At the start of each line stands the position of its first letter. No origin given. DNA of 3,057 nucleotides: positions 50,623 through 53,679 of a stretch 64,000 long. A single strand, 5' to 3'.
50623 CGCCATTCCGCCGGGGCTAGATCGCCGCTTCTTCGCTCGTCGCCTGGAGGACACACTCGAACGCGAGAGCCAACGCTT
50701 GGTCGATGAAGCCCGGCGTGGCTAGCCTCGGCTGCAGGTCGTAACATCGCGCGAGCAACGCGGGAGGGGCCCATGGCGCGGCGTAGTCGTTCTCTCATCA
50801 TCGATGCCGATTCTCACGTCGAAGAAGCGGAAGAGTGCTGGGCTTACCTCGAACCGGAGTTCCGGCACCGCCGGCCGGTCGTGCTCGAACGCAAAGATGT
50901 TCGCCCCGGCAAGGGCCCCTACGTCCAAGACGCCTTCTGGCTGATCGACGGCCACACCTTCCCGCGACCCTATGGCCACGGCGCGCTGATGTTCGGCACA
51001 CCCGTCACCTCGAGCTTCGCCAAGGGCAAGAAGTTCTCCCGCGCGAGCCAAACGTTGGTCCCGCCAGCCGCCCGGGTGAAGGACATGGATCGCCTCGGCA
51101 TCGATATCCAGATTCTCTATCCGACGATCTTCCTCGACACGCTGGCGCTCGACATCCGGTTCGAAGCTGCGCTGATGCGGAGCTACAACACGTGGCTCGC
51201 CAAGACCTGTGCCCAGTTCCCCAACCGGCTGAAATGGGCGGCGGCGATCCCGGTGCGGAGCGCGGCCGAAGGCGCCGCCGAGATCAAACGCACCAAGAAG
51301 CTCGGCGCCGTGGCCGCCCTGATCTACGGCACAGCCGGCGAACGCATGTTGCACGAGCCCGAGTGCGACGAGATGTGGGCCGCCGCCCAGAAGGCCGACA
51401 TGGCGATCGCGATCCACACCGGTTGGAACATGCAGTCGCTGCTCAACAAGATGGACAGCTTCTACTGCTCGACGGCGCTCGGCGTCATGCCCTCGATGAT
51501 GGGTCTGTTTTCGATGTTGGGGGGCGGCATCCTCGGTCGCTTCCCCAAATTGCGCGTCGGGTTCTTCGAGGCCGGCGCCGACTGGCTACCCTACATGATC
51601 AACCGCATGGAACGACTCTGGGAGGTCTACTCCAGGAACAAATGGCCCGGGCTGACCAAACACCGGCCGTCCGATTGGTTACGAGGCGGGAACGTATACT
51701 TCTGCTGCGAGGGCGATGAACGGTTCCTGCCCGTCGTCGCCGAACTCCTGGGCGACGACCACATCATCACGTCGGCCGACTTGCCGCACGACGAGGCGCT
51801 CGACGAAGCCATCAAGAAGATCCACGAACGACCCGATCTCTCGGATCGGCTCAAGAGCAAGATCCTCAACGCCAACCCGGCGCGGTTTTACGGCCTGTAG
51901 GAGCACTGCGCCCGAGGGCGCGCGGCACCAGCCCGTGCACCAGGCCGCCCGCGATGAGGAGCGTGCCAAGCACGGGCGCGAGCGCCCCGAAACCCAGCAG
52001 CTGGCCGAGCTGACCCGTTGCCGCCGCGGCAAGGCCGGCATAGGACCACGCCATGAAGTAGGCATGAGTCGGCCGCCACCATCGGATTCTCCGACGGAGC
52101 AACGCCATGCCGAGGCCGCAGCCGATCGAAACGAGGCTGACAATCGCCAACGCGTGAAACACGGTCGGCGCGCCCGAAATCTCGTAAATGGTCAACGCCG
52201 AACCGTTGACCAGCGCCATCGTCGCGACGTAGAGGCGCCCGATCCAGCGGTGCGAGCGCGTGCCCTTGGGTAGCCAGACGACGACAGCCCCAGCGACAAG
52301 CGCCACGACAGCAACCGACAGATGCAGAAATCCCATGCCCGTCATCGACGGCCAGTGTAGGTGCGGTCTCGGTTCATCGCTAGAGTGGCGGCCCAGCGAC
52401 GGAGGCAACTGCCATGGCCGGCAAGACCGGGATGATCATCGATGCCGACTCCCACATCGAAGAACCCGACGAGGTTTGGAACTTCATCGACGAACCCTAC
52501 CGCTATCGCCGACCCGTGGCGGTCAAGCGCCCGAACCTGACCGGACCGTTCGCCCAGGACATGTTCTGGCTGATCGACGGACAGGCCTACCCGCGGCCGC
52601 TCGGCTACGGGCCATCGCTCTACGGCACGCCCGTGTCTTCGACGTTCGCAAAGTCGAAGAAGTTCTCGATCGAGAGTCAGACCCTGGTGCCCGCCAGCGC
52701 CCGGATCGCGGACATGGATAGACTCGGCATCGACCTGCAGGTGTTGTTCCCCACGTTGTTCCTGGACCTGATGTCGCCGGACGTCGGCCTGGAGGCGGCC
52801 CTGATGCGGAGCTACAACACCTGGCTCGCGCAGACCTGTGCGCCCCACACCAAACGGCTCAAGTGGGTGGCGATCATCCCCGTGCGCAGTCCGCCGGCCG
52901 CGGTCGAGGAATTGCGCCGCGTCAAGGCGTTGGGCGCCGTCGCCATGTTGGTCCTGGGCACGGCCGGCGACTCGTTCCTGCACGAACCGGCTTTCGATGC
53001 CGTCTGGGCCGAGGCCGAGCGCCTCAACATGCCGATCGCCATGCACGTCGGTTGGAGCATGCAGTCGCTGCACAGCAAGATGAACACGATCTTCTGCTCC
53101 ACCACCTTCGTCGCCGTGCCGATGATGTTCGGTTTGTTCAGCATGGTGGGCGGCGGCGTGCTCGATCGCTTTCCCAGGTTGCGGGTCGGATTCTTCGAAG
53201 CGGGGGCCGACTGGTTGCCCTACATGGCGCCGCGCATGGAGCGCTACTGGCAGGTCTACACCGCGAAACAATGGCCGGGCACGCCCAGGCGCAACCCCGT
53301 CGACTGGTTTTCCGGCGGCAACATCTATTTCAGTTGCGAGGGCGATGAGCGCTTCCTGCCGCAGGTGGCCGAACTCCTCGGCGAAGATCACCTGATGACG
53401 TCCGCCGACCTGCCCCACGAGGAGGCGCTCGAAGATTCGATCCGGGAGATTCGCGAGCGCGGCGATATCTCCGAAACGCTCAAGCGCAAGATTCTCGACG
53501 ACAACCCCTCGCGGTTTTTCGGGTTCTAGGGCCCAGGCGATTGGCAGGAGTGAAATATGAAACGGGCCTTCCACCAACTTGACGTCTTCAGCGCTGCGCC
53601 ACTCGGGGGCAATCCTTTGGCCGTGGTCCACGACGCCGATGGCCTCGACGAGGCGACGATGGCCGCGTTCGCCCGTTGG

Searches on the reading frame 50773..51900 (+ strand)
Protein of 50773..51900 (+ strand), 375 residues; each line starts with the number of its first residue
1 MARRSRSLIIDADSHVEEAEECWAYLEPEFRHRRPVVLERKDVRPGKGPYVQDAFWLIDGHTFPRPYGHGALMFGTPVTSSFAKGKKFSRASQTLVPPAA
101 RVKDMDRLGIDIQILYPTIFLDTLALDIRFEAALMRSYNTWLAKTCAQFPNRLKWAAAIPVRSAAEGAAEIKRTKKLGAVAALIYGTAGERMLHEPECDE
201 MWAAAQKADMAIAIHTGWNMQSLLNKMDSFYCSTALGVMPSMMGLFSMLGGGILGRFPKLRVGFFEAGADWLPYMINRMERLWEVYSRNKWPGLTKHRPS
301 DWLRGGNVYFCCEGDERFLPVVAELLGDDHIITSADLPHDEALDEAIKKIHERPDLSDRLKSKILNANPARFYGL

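Call 44: search_protein_families(library=pfam, proteins=[window:50773-51900:+], max_evalue=1e-8)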
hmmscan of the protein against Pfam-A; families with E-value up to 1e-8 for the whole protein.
window:50773-51900:+ (375 aa): 1 family
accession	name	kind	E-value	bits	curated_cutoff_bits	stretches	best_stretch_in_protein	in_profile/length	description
PF04909.20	Amidohydro_2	-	2.5e-19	70.6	26.4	1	93-375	16-289/289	Amidohydrolase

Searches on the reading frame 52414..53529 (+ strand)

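Call 44: search_protein_families(library=pfam, proteins=[window:52414-53529:+], max_evalue=1e-8)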
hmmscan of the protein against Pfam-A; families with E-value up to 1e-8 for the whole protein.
window:52414-53529:+ (371 aa): 1 family
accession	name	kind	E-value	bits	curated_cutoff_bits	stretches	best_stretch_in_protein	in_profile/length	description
PF04909.20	Amidohydro_2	-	4.8e-22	79.5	26.4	1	94-371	21-289/289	Amidohydrolase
